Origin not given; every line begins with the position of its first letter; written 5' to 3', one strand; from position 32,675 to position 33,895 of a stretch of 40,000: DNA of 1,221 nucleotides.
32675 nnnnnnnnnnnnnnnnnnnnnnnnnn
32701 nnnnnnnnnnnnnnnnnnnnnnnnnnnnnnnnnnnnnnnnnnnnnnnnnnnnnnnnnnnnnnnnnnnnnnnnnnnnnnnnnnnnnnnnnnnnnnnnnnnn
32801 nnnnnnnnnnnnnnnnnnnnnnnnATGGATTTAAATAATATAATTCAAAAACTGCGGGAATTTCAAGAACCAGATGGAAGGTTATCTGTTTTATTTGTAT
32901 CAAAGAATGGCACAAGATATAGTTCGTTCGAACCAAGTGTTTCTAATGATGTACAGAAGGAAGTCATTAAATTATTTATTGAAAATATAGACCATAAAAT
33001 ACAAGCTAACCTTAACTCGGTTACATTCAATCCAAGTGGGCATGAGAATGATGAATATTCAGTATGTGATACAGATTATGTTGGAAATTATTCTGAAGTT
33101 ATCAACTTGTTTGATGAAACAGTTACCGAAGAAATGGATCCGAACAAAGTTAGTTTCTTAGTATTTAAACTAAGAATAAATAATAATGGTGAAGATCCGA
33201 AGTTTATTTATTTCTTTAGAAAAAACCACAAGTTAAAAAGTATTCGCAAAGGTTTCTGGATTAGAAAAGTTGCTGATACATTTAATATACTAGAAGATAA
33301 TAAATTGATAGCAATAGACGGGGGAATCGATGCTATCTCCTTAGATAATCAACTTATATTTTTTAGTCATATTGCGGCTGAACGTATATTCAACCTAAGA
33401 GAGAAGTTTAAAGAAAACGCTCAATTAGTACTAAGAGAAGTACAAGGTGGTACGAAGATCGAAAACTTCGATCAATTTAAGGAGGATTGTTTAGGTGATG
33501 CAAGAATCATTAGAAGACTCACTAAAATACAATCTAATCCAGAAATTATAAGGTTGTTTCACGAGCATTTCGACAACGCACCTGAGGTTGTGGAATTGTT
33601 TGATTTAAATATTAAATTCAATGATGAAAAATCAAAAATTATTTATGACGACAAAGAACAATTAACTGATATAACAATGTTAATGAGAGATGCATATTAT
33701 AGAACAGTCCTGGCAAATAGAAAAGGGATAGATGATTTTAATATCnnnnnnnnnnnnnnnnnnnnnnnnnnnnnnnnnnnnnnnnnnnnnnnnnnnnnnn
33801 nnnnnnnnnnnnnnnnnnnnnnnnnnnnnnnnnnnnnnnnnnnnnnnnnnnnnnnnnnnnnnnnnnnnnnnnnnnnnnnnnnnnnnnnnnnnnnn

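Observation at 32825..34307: Two-gene accessory operon (307-aa soluble protein + 176-aa 4-TM protein): Kiwa-like with inverted order, or an undescribed membrane-coupled defence module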

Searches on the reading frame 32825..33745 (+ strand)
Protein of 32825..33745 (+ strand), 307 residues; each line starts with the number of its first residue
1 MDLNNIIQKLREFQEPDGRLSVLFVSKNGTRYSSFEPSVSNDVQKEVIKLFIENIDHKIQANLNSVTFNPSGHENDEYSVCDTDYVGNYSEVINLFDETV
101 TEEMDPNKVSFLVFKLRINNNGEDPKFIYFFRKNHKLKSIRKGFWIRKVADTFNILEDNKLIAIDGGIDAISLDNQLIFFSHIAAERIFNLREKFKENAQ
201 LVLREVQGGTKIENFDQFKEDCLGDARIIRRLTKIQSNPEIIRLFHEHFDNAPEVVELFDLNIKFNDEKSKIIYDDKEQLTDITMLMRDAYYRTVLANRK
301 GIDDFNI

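Call 4: search_protein_families(library=pfam, proteins=[window:32825-33745:+], max_evalue=1)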
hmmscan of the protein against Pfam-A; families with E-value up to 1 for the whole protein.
window:32825-33745:+ (307 aa): 2 families
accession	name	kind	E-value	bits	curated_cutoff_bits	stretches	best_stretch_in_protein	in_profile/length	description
PF16162.10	KwaB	-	2.8e-24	86.6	26.3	1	108-296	3-185/186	Kiwa protein KwaB-like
PF18618.6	HP0268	-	0.21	12.4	25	0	242-278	3-39/80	HP0268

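Call 5: search_protein_families(library=padloc, proteins=[window:32825-33745:+], max_evalue=1)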
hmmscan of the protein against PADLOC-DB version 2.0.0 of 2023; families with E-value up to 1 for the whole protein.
window:32825-33745:+ (307 aa): 8 families
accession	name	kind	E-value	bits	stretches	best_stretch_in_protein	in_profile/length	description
PDLC00231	KwaB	-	4e-77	257.8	1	1-304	1-303/305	DUF4868 domain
PDLC00224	KwaB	-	1.4e-68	229.9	1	1-304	1-300/302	DUF4868 domain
PDLC00236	KwaB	-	4.1e-30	103.2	1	1-304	1-312/314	DUF4868 domain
PDLC00233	KwaB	-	8.8e-13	46.1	1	1-296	1-301/320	DUF4868 domain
PDLC00223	KwaB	-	2.4e-11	41.3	1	158-294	184-318/339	DUF4868 domain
PDLC00222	KwaB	-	1.1e-08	32.7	1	38-299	19-281/292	DUF4868 domain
PDLC00234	KwaB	-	4.7e-06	24.3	1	39-299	21-278/289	DUF4868 domain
PDLC00235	KwaB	-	5.4e-05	20.8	1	126-238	129-244/312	DUF4868 domain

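Call 6: search_protein_families(library=phrogs, proteins=[window:32825-33745:+], max_evalue=1)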
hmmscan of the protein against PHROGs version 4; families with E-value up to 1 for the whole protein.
window:32825-33745:+ (307 aa): 1 family
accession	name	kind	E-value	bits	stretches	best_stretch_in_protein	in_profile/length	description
phrog_11123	-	unknown function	1.1e-54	187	1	1-304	8-320/322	-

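Call 7: search_protein_families(library=ncbifam, proteins=[window:32825-33745:+], max_evalue=1)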
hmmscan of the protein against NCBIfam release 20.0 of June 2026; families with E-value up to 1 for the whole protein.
window:32825-33745:+ (307 aa): 1 family
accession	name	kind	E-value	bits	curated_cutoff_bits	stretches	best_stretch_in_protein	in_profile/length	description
NF041623.1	KwaB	equivalog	9.4e-13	48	200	1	8-296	3-295/306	anti-phage protein KwaB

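Call 9: search_solved_structures(query=window:32825-33745:+, max_evalue=1, show_alignments=1)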
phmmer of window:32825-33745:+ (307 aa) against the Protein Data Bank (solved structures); distinct sequences matched with E-value up to 1: 4.
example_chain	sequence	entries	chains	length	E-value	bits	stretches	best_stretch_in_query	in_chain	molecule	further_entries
8ga9_A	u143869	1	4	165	0.00034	23.3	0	188-264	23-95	C4HR1_4r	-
8eox_D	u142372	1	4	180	0.00046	22.9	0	189-264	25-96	C4HR1_4r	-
5x0n_A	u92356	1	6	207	0.076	15.6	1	186-261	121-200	LysR family transcriptional regulator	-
5fhk_A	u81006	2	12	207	0.11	15.1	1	186-261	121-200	LysR family transcriptional regulator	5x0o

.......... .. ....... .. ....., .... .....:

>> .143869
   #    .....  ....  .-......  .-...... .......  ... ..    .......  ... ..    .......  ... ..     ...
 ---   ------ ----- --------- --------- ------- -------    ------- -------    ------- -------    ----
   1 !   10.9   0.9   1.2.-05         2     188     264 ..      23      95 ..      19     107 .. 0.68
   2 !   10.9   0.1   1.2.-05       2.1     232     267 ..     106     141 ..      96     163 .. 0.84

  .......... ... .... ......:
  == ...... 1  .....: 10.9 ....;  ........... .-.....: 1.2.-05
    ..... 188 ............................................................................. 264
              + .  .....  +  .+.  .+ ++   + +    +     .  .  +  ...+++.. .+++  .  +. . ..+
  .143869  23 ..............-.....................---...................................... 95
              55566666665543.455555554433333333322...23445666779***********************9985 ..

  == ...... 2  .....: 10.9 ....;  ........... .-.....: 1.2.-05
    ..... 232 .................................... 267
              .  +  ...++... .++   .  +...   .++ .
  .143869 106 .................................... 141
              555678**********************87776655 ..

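Call 17: find_related_loci(query=window:32825-33745:+, collection=genome_contigs, flank=6000)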
Query window:32825-33745:+ (307 aa) in genome_contigs; peptide patterns used: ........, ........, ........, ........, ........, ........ (x = any residue, [..] = any of these).
117 stretches matched a pattern, but none encodes a relative of the query by tblastn (E <= 1e-3).

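Call 18: find_related_loci(query=window:32825-33745:+, collection=viral_contigs, flank=6000)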
Query window:32825-33745:+ (307 aa) in viral_contigs; peptide patterns used: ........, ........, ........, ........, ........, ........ (x = any residue, [..] = any of these).
54 stretches matched a pattern, but none encodes a relative of the query by tblastn (E <= 1e-3).

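Call 19: find_homologous_proteins(query=window:32825-33745:+, max_evalue=0.00001)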
Query window:32825-33745:+ (307 aa): 27 proteins with E <= 0.00001 among 1102 candidates.
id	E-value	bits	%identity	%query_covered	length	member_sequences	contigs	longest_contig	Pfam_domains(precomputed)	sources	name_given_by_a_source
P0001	3.4e-198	675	100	100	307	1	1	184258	PF16162.11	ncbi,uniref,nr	ncbi:Kiwa anti-phage protein KwaB-like domain-containing protein [Paucisalibacillus globulus]|uniref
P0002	7.5e-141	487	70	100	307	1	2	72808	PF16162.11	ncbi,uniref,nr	ncbi:Kiwa anti-phage protein KwaB-like domain-containing protein [Virgibacillus litoralis]|uniref:Nu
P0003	1.1e-136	473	70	100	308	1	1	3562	PF16162.11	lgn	-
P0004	2.1e-136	472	70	100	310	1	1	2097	PF16162.11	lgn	-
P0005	9.6e-135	467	68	100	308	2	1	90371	PF16162.11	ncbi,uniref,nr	ncbi:Kiwa anti-phage protein KwaB-like domain-containing protein [Lentibacillus persicus]|uniref:Kiw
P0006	1.2e-132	460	68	100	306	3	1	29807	PF16162.11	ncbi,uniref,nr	ncbi:Kiwa anti-phage protein KwaB-like domain-containing protein [Oceanobacillus kimchii]|uniref:Kiw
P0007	1.4e-132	460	67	100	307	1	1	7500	PF16162.11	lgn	-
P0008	2.5e-130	452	66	100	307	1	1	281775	PF16162.11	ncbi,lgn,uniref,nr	ncbi:Kiwa anti-phage protein KwaB-like domain-containing protein [Salimicrobium salexigens]|uniref:D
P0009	1.4e-127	443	65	99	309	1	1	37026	PF16162.11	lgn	-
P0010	6.1e-125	435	63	100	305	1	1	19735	PF16162.11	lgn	-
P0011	1.6e-123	430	64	100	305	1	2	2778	PF16162.11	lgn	-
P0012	2.3e-120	419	61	100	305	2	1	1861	PF16162.11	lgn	-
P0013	6.0e-118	412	60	100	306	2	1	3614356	PF16162.11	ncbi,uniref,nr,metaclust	ncbi:Kiwa anti-phage protein KwaB-like domain-containing protein [Numidum massiliense]|uniref:Kiwa a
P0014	4.2e-116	406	61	100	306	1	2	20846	PF16162.11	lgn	-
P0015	1.8e-115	403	59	100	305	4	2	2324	PF16162.11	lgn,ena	-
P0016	4.9e-115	402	59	100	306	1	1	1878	PF16162.11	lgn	-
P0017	1.8e-113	397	58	100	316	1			PF16162.11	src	-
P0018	2.1e-113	397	58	100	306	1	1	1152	PF16162.11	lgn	-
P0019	2.4e-111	390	58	100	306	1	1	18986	PF16162.11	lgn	-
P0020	6.4e-111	388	62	93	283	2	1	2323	PF16162.11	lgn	-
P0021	1.3e-109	384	56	100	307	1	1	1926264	PF16162.11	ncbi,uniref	ncbi:Kiwa anti-phage protein KwaB-like domain-containing protein [Salibacterium lacus]|uniref:Kiwa a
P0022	2.3e-106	374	56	100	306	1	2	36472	PF16162.11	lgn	-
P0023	2.1e-103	364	55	100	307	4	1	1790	PF16162.11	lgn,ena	-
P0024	7.8e-101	355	55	92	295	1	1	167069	PF16162.11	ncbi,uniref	ncbi:Kiwa anti-phage protein KwaB-like domain-containing protein [Viridibacillus arvi]|uniref:Kiwa a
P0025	6.3e-100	352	52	100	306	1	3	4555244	PF16162.11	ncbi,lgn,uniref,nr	ncbi:hypothetical protein GY31_03305 [Lysinibacillus sphaericus]|uniref:Kiwa anti-phage protein KwaB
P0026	1.4e-99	351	51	100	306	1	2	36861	PF16162.11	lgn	-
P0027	1.7e-99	351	53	99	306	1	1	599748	PF16162.11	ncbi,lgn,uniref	ncbi:Kiwa anti-phage protein KwaB-like domain-containing protein [Lysinibacillus fusiformis]|uniref:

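Call 20: find_encoding_contigs(protein=P0001, flank=10000, max_places=2)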
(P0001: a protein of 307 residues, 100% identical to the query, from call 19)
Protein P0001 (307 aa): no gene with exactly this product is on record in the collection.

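Call 21: find_encoding_contigs(protein=P0002, flank=8000, max_places=2)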
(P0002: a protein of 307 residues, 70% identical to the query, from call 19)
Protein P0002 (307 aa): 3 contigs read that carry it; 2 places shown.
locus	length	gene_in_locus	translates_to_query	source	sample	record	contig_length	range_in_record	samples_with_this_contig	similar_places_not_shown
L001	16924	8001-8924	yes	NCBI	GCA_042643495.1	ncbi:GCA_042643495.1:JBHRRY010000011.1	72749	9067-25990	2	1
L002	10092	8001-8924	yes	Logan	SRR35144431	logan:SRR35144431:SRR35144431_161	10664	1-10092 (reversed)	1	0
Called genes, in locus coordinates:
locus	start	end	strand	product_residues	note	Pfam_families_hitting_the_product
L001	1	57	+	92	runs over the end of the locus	PF11417:G39P_N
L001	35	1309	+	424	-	PF00772:DnaB, PF13481:AAA_25, PF03796:DnaB_C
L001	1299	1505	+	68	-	-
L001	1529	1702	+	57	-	-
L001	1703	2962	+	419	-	PF00145:DNA_methylase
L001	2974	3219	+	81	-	-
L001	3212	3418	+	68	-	-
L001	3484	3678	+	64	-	-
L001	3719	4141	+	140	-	-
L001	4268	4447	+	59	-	-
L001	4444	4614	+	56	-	-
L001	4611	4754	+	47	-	-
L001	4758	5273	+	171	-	-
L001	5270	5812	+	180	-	PF00589:Phage_integrase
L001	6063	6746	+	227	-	-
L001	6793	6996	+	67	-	-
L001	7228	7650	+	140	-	-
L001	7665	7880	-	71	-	-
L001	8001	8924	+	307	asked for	PF16162:KwaB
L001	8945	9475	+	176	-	PF28043:KwaA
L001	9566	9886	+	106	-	-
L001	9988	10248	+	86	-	-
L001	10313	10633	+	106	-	-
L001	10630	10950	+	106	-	PF01844:HNH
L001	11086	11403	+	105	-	PF05119:Terminase_4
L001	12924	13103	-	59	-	PF07411:DUF1508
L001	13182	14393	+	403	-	PF04860:Phage_portal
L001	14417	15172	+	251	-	PF00574:CLP_protease, PF01972:SDH_protease (weak), PF25145:NfeD1b_N (weak)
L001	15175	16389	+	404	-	PF05065:Phage_capsid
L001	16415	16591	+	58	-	-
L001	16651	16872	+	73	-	-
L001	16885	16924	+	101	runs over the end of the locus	PF05135:Phage_connect_1 (weak)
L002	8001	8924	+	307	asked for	PF16162:KwaB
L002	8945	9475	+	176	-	PF28043:KwaA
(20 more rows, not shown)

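Call 22: find_encoding_contigs(protein=P0005, flank=8000, max_places=2)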
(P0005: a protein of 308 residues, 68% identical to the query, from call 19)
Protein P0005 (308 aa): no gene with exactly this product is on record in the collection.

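Call 23: find_encoding_contigs(protein=P0008, flank=8000, max_places=2)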
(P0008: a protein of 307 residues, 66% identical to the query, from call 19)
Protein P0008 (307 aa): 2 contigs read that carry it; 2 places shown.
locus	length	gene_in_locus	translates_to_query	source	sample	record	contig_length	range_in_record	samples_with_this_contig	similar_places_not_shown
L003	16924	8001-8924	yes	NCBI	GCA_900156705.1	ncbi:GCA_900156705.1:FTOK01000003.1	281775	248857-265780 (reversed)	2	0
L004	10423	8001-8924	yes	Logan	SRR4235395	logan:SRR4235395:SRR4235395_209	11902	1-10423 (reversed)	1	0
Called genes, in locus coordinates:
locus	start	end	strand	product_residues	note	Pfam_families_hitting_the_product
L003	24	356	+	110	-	PF08863:YolD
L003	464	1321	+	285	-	PF14267:DUF4357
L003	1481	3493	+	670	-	PF12161:HsdM_N, PF02384:N6_Mtase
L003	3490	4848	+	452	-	PF01420:Methylase_S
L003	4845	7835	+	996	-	PF04313:HSDR_N, PF04851:ResIII, PF00270:DEAD, PF18766:SWI2_SNF2, PF22679:T1R_D3-like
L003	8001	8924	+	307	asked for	PF16162:KwaB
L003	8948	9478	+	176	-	PF28043:KwaA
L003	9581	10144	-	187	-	PF00239:Resolvase, PF02796:HTH_7 (faint), PF18010:HTH_49 (weak)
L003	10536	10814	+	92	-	PF14150:YesK (weak)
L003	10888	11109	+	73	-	-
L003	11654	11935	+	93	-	-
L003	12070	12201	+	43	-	-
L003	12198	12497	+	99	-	PF14091:DUF4269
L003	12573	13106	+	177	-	PF13302:Acetyltransf_3, PF13420:Acetyltransf_4, PF00583:Acetyltransf_1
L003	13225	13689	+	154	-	PF13302:Acetyltransf_3, PF00583:Acetyltransf_1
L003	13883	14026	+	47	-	-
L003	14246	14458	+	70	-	-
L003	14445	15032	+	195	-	PF06414:Zeta_toxin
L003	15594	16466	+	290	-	PF07563:DUF1541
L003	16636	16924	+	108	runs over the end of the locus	PF03860:Csp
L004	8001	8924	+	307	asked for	PF16162:KwaB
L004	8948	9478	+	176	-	PF28043:KwaA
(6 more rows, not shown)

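Call 32: find_encoding_contigs(protein=P0006, flank=8000, max_places=1)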
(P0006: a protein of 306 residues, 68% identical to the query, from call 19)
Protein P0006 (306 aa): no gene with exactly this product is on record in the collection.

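Call 33: find_encoding_contigs(protein=P0013, flank=8000, max_places=1)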
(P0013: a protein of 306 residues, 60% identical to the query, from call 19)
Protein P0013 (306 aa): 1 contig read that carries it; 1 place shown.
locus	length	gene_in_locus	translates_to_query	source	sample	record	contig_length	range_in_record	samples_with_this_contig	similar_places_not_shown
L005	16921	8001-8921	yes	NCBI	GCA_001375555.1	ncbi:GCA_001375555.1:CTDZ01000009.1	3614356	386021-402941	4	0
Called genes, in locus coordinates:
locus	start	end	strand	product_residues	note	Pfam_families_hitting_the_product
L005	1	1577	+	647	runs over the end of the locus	PF00580:UvrD-helicase, PF13245:AAA_19, PF13604:AAA_30 (faint), PF13087:AAA_12 (faint), PF13361:UvrD_C, PF13538:UvrD_C_2 (faint)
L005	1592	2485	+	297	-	-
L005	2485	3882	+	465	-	PF00772:DnaB, PF03796:DnaB_C, PF13481:AAA_25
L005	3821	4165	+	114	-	-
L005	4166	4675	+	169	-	PF18894:PhageMetallopep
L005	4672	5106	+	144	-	PF05866:RusA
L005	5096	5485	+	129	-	-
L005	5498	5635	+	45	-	-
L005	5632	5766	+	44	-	-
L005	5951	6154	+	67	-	-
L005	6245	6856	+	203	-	-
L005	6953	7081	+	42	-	-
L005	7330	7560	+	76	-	-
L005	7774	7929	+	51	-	-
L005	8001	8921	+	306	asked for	PF16162:KwaB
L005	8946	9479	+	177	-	PF28043:KwaA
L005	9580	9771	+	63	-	-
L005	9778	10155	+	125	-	PF01844:HNH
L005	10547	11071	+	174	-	-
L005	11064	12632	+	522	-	PF03354:TerL_ATPase, PF20441:TerL_nuclease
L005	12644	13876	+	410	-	PF04860:Phage_portal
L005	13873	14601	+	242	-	PF00574:CLP_protease, PF01972:SDH_protease, PF25145:NfeD1b_N (weak)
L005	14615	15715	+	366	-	PF05065:Phage_capsid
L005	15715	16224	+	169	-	PF01391:Collagen (weak)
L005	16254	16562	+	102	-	PF05135:Phage_connect_1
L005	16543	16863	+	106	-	PF05521:Phage_HCP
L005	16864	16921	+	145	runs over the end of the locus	PF04883:HK97-gp10_like (weak)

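Call 34: find_encoding_contigs(protein=P0009, flank=8000, max_places=1)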
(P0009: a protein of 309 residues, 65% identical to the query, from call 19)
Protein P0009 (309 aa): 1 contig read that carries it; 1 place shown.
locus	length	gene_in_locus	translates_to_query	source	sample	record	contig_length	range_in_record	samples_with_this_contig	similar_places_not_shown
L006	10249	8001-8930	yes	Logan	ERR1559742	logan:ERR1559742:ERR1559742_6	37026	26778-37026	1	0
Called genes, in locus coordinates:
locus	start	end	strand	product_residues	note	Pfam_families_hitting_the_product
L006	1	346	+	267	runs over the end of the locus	PF05709:Sipho_tail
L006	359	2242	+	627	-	PF00657:Lipase_GDSL, PF13472:Lipase_GDSL_2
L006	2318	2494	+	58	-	PF27659:CHP02642 (weak)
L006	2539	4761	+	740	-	PF24650:TT1_Tal, PF06605:Prophage_tail, PF13884:Peptidase_S74 (weak)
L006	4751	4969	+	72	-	-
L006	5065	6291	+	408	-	PF27308:XkdV_N (faint), PF00132:Hexapep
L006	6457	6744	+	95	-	PF10779:XhlA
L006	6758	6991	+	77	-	PF04688:Holin_SPP1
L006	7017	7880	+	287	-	PF01520:Amidase_3, PF23473:LysM3_LYK4_5 (faint), PF01476:LysM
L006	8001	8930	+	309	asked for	PF16162:KwaB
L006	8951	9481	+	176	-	PF28043:KwaA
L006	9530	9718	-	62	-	-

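Call 35: find_encoding_contigs(protein=P0025, flank=8000, max_places=1)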
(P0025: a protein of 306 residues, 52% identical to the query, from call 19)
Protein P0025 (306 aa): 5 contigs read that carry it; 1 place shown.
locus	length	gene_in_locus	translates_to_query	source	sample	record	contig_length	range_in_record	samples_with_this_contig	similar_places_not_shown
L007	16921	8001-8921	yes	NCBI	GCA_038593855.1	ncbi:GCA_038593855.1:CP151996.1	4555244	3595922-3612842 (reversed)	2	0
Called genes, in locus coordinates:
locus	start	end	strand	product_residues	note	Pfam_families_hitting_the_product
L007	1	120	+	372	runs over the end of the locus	PF13479:AAA_24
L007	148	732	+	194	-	-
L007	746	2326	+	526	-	PF00270:DEAD, PF04851:ResIII, PF13604:AAA_30 (weak), PF18766:SWI2_SNF2, PF00271:Helicase_C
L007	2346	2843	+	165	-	-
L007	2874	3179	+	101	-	-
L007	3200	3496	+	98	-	-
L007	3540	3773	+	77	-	-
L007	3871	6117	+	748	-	PF08707:PriCT_2, PF13481:AAA_25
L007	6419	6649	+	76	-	-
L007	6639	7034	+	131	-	PF05866:RusA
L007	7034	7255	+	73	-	-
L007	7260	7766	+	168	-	-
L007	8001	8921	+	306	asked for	PF16162:KwaB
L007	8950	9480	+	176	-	PF28043:KwaA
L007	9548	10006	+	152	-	PF03592:Terminase_2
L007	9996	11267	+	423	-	PF04466:Terminase_3, PF03237:Terminase_6N, PF17288:Terminase_3C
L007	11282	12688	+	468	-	PF05133:SPP1_portal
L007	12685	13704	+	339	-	PF04233:Phage_Mu_F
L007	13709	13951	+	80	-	-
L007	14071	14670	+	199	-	PF06810:Phage_scaffold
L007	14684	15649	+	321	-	PF20036:Gp13-like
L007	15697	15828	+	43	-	-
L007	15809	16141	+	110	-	-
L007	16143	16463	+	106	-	PF05521:Phage_HCP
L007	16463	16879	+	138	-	PF04883:HK97-gp10_like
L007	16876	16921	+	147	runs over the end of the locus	PF11367:Tail_completion_gp17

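Call 43: search_solved_structures(query=A1, max_evalue=1, show_alignments=1)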
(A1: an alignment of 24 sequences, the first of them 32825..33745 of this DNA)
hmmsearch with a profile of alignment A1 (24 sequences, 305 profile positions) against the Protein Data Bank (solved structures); distinct sequences matched with E-value up to 1: 2.
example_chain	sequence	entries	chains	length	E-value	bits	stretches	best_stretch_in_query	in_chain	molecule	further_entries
6een_A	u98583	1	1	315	0.00067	22.3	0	87-112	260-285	Designer Pentatricopeptide Protein dPPR10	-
4ozs_A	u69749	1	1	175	0.55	12.7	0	87-111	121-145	Alpha solenoid protein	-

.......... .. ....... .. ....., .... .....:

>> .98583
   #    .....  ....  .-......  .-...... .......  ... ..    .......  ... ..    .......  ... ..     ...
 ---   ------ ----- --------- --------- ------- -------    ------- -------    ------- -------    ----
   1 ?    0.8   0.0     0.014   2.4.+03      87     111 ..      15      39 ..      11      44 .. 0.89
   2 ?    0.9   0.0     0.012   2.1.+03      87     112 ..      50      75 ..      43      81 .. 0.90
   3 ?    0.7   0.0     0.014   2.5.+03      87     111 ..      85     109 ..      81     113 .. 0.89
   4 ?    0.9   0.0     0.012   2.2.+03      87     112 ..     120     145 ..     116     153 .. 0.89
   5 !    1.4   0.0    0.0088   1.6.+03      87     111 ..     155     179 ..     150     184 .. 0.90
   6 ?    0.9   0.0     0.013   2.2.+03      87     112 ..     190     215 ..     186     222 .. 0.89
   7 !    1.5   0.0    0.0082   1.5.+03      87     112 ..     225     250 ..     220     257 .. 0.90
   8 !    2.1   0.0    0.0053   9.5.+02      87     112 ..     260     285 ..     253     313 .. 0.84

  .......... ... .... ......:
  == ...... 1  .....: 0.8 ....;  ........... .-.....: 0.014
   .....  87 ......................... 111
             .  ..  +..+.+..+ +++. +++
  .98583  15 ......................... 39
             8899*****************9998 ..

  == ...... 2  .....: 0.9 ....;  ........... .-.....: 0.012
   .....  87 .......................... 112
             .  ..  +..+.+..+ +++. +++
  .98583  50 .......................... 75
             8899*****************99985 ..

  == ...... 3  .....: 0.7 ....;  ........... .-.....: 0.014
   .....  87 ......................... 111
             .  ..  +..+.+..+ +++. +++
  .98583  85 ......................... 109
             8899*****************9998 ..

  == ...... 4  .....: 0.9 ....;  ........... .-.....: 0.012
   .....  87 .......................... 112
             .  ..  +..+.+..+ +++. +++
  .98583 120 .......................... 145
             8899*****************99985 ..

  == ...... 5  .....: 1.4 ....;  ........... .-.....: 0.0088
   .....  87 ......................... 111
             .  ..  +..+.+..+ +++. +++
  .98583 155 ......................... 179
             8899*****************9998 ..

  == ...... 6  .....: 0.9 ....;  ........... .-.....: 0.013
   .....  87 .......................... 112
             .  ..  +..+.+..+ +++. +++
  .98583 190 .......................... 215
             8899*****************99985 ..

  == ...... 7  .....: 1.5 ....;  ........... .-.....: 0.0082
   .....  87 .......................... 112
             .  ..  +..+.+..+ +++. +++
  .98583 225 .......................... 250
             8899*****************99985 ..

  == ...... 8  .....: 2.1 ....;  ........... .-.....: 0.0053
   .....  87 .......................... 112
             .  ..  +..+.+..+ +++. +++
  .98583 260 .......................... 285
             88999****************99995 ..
